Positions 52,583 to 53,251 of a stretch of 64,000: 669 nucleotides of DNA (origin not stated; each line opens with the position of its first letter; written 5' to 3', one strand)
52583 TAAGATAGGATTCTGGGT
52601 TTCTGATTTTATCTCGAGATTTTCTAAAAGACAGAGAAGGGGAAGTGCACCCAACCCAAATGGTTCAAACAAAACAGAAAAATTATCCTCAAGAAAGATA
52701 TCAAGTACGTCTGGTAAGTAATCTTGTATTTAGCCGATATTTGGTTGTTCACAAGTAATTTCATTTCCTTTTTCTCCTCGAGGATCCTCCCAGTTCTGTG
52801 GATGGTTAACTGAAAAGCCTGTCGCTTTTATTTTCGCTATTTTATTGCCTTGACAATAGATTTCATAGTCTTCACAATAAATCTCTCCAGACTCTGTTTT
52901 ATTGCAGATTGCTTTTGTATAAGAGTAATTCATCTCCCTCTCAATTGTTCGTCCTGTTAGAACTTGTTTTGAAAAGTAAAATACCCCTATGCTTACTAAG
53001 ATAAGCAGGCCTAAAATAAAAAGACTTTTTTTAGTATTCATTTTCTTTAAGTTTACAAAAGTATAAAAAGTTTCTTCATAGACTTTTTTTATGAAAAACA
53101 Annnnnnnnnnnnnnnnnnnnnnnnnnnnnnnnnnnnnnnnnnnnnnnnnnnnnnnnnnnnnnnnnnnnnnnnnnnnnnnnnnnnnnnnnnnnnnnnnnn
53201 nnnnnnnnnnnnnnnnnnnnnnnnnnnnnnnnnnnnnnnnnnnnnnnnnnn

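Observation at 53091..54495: Overlapping pair: THUMP-less ThiI-like PP-loop enzyme plus a TtuA-like protein with a Zn ribbon but a degenerate PP-loop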

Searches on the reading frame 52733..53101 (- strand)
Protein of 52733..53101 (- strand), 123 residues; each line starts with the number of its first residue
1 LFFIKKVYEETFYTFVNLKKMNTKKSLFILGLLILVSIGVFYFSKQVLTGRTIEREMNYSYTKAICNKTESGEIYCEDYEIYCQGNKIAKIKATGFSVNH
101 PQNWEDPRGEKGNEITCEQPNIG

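Call 81: search_protein_families(library=pfam, proteins=[window:52733-53101:-], max_evalue=0.01)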
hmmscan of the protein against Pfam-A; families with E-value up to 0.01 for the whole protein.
window:52733-53101:- (123 aa): 0 families
